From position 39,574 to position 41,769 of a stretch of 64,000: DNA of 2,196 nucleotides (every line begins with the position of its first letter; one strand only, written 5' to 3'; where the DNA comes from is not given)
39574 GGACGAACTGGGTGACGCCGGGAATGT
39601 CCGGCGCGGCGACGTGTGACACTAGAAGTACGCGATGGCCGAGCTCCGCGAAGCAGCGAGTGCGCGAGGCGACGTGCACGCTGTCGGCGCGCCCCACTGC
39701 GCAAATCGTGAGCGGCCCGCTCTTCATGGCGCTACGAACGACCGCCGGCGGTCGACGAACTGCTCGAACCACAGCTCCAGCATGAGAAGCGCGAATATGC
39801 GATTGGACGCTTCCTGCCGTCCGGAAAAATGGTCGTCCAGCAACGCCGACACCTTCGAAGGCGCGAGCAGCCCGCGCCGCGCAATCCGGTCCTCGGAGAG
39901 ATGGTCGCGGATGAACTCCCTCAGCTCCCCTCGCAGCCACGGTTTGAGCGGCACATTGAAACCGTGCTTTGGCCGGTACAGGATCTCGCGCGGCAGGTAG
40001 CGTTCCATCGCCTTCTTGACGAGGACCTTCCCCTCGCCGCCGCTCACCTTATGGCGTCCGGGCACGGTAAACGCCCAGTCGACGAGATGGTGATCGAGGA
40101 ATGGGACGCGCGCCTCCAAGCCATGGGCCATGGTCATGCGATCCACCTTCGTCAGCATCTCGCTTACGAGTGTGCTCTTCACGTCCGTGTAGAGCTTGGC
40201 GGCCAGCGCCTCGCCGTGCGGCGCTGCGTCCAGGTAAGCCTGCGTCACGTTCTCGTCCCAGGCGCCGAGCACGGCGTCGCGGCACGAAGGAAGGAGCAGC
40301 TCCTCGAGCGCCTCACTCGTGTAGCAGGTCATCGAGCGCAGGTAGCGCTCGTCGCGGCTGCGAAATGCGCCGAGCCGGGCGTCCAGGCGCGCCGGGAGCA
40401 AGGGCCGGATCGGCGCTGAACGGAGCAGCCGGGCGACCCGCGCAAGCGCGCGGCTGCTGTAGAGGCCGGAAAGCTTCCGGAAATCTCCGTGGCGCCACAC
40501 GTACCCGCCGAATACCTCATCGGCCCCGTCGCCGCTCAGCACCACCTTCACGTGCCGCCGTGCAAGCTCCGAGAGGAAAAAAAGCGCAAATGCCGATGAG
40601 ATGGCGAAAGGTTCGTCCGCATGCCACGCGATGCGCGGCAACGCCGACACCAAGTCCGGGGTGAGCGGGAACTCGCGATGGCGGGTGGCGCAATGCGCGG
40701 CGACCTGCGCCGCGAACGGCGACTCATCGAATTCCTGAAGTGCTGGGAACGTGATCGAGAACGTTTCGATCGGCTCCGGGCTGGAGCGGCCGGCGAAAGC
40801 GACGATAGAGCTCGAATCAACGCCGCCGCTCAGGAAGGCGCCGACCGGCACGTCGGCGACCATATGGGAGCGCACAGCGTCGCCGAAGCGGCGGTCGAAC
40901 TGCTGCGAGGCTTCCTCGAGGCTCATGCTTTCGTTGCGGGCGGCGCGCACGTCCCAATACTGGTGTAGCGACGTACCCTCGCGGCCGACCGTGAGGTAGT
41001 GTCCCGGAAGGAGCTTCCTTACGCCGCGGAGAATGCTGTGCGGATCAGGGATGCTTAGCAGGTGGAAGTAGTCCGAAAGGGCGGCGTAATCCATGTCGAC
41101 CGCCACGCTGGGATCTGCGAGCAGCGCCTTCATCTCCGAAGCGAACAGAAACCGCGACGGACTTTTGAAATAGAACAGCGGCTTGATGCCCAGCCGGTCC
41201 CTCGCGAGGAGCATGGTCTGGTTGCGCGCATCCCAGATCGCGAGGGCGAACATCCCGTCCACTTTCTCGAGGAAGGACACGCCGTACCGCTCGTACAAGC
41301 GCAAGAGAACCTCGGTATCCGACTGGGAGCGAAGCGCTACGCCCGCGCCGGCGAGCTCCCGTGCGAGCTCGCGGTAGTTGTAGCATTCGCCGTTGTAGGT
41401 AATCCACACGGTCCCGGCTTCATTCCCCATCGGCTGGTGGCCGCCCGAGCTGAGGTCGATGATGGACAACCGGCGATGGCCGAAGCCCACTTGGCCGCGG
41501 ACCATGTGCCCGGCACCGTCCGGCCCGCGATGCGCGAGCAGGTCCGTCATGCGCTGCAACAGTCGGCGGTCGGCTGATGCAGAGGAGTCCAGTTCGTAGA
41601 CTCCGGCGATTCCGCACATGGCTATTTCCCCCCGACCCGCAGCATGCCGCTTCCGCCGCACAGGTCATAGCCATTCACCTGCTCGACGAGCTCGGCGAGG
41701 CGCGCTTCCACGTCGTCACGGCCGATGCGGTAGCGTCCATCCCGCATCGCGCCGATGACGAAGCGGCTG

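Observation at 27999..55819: Four AsnB-type glutamine amidotransferase paralogues inside one glycan locus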

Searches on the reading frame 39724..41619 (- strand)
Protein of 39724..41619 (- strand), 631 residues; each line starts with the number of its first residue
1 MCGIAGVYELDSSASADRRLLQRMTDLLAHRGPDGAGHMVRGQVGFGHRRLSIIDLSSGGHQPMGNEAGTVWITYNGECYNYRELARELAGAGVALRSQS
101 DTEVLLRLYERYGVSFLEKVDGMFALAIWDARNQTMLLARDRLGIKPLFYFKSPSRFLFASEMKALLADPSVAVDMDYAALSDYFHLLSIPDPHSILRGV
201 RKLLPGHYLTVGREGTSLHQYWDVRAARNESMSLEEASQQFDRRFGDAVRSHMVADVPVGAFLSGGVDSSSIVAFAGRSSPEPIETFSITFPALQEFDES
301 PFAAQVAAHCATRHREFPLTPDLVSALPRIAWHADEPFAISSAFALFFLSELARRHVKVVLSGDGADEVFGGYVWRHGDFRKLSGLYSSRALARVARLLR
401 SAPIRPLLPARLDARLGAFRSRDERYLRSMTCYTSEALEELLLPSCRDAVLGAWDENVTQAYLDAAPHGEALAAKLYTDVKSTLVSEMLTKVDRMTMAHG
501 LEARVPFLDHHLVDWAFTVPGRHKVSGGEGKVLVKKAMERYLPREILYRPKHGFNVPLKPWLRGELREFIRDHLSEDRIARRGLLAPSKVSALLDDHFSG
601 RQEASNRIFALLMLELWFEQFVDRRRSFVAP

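Call 7: search_protein_families(library=ncbifam, proteins=[window:39724-41619:-], max_evalue=0.00001)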
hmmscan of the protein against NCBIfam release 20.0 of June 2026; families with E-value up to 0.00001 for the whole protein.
window:39724-41619:- (631 aa): 9 families
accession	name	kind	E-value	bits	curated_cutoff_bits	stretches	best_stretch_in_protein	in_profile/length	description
TIGR03108.1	eps_aminotran_1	hypoth_equivalog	5.6e-184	613.3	816.9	1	1-619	1-626/628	XrtA/PEP-CTERM system amidotransferase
TIGR01536.1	asn_synth_AEB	equivalog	1.6e-152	509.2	267.1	1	2-554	1-517/517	asparagine synthase (glutamine-hydrolyzing)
TIGR03104.1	trio_amidotrans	equivalog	2.9e-138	461.7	570.1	2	1-375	1-382/589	N-acetylglutaminylglutamine amidotransferase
NF006949.0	PRK09431.1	equivalog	8.7e-101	338.1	499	3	1-168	1-167/554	asparagine synthase B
NF033535.1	lass_lactam_cya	exception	3.8e-85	286.8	525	2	1-369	1-375/668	lasso peptide isopeptide bond-forming cyclase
NF033561.1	macrolact_Ik_Al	subfamily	1.4e-27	96.6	300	1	133-619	90-556/561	albusnodin/ikarugamycin family macrolactam cyclase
TIGR01134.1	purF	equivalog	1.8e-11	44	350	1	40-168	62-201/432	amidophosphoribosyltransferase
NF001484.0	PRK00331.1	subfamily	1.9e-08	33.2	381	1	38-171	61-203/601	isomerizing glutamine--fructose-6-phosphate transaminase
TIGR01135.1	glmS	equivalog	3.7e-08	32.3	418.05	1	41-169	63-200/607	glutamine--fructose-6-phosphate transaminase (isomerizing)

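Call 8: search_protein_families(library=pfam, proteins=[window:39724-41619:-], max_evalue=0.00001)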
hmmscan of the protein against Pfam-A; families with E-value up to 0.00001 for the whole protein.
window:39724-41619:- (631 aa): 3 families
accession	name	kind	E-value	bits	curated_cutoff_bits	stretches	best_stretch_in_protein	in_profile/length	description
PF00733.27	Asn_synthase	-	8e-107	358.4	21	1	241-619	2-354/354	Asparagine synthase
PF13537.11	GATase_7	-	2e-45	154.2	25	1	48-168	1-123/123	Glutamine amidotransferase domain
PF13522.11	GATase_6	-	2.7e-43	147.5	27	1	33-162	1-130/130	Glutamine amidotransferase domain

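Call 47: find_homologous_proteins(query=window:39724-41619:-, max_evalue=1e-30)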
Query window:39724-41619:- (631 aa): 8000 proteins with E <= 1e-30 among 8000 candidates; the best 120 are listed.
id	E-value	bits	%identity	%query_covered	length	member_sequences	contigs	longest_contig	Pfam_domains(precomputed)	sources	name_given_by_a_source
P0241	0.0e+0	1429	100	100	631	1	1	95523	PF00733.28,PF13522.12,PF13537.12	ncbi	-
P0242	8.6e-296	1001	71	100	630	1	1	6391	PF00733.28,PF13522.12,PF13537.12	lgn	-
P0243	8.7e-291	984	69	100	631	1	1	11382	PF00733.28,PF13522.12,PF13537.12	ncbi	-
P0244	3.9e-288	975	69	100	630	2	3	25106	PF00733.28,PF13522.12,PF13537.12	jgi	jgi:asparagine synthase (glutamine-hydrolysing)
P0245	7.4e-284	961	68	100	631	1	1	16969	PF00733.28,PF13522.12,PF13537.12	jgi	-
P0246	1.2e-280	951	67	100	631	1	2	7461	PF00733.28,PF13522.12,PF13537.12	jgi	jgi:asparagine synthase (glutamine-hydrolysing)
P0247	9.7e-280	948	67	100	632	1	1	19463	PF00733.28,PF13522.12,PF13537.12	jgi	jgi:asparagine synthase (glutamine-hydrolysing)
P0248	3.7e-279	946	68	100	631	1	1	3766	PF00733.28,PF13522.12,PF13537.12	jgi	jgi:asparagine synthase (glutamine-hydrolysing)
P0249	1.7e-278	944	67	99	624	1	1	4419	PF00733.28,PF13522.12,PF02540.24,PF13537.12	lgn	-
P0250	4.3e-276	936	67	100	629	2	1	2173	PF00733.28,PF13522.12,PF13537.12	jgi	jgi:asparagine synthase (glutamine-hydrolysing)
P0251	3.7e-275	933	67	100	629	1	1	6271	PF00733.28,PF13522.12,PF13537.12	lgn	-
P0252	3.0e-267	906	64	100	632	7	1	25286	PF00733.28,PF13522.12,PF13537.12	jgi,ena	jgi:asparagine synthase (glutamine-hydrolysing)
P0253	1.6e-266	904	65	100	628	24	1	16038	PF00733.28,PF13522.12,PF13537.12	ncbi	-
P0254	4.2e-266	903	64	99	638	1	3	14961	PF00733.28,PF13522.12,PF13537.12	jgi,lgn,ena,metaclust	metaclust:\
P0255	1.4e-264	898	65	99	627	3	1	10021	PF00733.28,PF13522.12,PF13537.12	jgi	jgi:asparagine synthase (glutamine-hydrolysing)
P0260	5.6e-261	886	63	99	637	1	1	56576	PF00733.28,PF13522.12,PF13537.12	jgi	jgi:asparagine synthase (glutamine-hydrolysing)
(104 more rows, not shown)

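Call 48: find_encoding_contigs(protein=P0245, flank=10000, max_places=1)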
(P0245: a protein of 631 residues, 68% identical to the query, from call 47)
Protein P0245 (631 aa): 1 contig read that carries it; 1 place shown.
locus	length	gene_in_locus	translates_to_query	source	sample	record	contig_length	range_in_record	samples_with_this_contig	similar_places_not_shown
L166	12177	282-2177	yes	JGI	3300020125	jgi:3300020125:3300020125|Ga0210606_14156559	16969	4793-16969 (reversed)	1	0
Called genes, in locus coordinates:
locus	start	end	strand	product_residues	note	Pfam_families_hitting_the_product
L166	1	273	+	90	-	?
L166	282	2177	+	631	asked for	PF13522:GATase_6, PF13537:GATase_7, PF00733:Asn_synthase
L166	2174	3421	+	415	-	PF13477:Glyco_trans_4_2, PF13439:Glyco_transf_4, PF13579:Glyco_trans_4_4 (weak), PF00534:Glycos_transf_1, PF13692:Glyco_trans_1_4, PF13524:Glyco_trans_1_2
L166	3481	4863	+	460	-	PF13579:Glyco_trans_4_4, PF13439:Glyco_transf_4, PF00534:Glycos_transf_1, PF13692:Glyco_trans_1_4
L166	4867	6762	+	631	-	PF13522:GATase_6, PF13537:GATase_7, PF00733:Asn_synthase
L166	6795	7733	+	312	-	PF01073:3Beta_HSD, PF01370:Epimerase, PF02719:Polysacc_synt_2, PF04321:RmlD_sub_bind, PF05368:NmrA (weak), PF07993:NAD_binding_4 (faint), PF13460:NAD_binding_10, PF16363:GDP_Man_Dehyd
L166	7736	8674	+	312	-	PF01073:3Beta_HSD (weak), PF01370:Epimerase, PF02719:Polysacc_synt_2, PF04321:RmlD_sub_bind, PF13460:NAD_binding_10, PF16363:GDP_Man_Dehyd, PF07993:NAD_binding_4 (weak)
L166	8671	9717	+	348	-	PF01073:3Beta_HSD, PF01370:Epimerase, PF02719:Polysacc_synt_2 (faint), PF07993:NAD_binding_4 (faint), PF16363:GDP_Man_Dehyd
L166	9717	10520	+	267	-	PF02353:CMAS (weak), PF13489:Methyltransf_23, PF01209:Ubie_methyltran, PF05175:MTS (weak), PF13847:Methyltransf_31, PF08241:Methyltransf_11, PF08242:Methyltransf_12, PF13649:Methyltransf_25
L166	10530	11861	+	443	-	-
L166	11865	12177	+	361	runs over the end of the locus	PF02350:Epimerase_2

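Call 49: find_encoding_contigs(protein=P0244, flank=10000, max_places=1)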
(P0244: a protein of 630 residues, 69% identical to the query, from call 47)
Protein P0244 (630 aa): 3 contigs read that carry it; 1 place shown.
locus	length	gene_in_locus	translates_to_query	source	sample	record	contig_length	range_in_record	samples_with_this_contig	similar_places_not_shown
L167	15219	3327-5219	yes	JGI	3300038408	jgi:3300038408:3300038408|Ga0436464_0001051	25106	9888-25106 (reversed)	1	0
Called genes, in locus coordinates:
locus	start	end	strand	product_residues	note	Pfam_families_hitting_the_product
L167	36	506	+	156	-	PF00733:Asn_synthase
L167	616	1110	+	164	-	PF08241:Methyltransf_11 (weak), PF13489:Methyltransf_23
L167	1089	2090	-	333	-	PF08003:Methyltransf_9 (weak), PF13489:Methyltransf_23, PF08241:Methyltransf_11, PF08242:Methyltransf_12, PF13649:Methyltransf_25, PF13847:Methyltransf_31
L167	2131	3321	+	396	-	PF13524:Glyco_trans_1_2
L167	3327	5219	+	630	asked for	PF13522:GATase_6, PF13537:GATase_7, PF00733:Asn_synthase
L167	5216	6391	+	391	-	PF13477:Glyco_trans_4_2, PF13439:Glyco_transf_4, PF13579:Glyco_trans_4_4, PF00534:Glycos_transf_1, PF13692:Glyco_trans_1_4, PF13524:Glyco_trans_1_2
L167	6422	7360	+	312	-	PF01073:3Beta_HSD, PF01370:Epimerase, PF02719:Polysacc_synt_2, PF04321:RmlD_sub_bind, PF07993:NAD_binding_4 (faint), PF13460:NAD_binding_10, PF16363:GDP_Man_Dehyd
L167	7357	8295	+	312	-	PF01370:Epimerase, PF02719:Polysacc_synt_2, PF04321:RmlD_sub_bind, PF07993:NAD_binding_4 (faint), PF13460:NAD_binding_10, PF16363:GDP_Man_Dehyd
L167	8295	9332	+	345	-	PF01073:3Beta_HSD (weak), PF01370:Epimerase, PF02719:Polysacc_synt_2 (weak), PF16363:GDP_Man_Dehyd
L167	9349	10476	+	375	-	PF13579:Glyco_trans_4_4, PF13439:Glyco_transf_4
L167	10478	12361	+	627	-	PF13522:GATase_6, PF13537:GATase_7, PF00733:Asn_synthase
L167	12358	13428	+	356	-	PF02350:Epimerase_2, PF13439:Glyco_transf_4 (faint), PF13579:Glyco_trans_4_4 (weak)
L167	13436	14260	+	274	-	PF13640:2OG-FeII_Oxy_3, PF13661:2OG-FeII_Oxy_4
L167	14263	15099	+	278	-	PF05711:TylF, PF13578:Methyltransf_24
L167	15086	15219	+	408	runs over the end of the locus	PF13439:Glyco_transf_4, PF13579:Glyco_trans_4_4, PF00534:Glycos_transf_1, PF13692:Glyco_trans_1_4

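Call 50: find_encoding_contigs(protein=P0260, flank=10000, max_places=1)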
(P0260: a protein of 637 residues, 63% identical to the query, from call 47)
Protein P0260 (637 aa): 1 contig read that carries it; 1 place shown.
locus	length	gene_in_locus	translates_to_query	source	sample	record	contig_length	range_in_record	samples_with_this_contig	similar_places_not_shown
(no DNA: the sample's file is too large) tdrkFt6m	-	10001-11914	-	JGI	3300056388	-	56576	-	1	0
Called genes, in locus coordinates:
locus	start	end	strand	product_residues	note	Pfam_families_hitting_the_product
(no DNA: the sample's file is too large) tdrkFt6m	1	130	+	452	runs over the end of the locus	PF00005:ABC_tran, PF14524:Wzt_C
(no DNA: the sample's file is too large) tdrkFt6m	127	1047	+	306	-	PF08003:Methyltransf_9 (weak), PF13489:Methyltransf_23, PF13847:Methyltransf_31 (weak), PF08241:Methyltransf_11, PF08242:Methyltransf_12, PF13649:Methyltransf_25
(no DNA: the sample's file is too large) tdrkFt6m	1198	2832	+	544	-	PF13469:Sulfotransfer_3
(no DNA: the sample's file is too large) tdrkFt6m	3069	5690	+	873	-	-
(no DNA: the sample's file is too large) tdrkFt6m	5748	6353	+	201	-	PF00657:Lipase_GDSL, PF13472:Lipase_GDSL_2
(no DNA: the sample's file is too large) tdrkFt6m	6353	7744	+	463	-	-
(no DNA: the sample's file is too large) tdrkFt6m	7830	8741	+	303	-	PF01209:Ubie_methyltran, PF13489:Methyltransf_23, PF08241:Methyltransf_11, PF08242:Methyltransf_12, PF13649:Methyltransf_25, PF13847:Methyltransf_31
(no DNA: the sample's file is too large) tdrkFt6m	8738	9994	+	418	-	PF13524:Glyco_trans_1_2 (weak)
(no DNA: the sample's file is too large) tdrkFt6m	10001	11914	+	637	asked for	PF13522:GATase_6, PF13537:GATase_7, PF00733:Asn_synthase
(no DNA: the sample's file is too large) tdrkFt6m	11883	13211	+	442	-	PF13439:Glyco_transf_4, PF13579:Glyco_trans_4_4, PF13477:Glyco_trans_4_2 (weak), PF00534:Glycos_transf_1, PF13692:Glyco_trans_1_4, PF13524:Glyco_trans_1_2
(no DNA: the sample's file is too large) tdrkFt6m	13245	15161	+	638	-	PF13522:GATase_6, PF13537:GATase_7, PF00733:Asn_synthase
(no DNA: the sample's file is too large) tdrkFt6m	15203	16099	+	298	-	PF01370:Epimerase, PF13460:NAD_binding_10 (weak), PF16363:GDP_Man_Dehyd, PF02719:Polysacc_synt_2, PF04321:RmlD_sub_bind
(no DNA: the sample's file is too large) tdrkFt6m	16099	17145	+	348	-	PF01073:3Beta_HSD, PF01370:Epimerase, PF02719:Polysacc_synt_2 (faint), PF07993:NAD_binding_4 (faint), PF16363:GDP_Man_Dehyd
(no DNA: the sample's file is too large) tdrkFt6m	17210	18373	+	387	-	PF13439:Glyco_transf_4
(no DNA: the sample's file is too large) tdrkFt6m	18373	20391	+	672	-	PF13522:GATase_6, PF13537:GATase_7, PF12481:DUF3700 (weak), PF00733:Asn_synthase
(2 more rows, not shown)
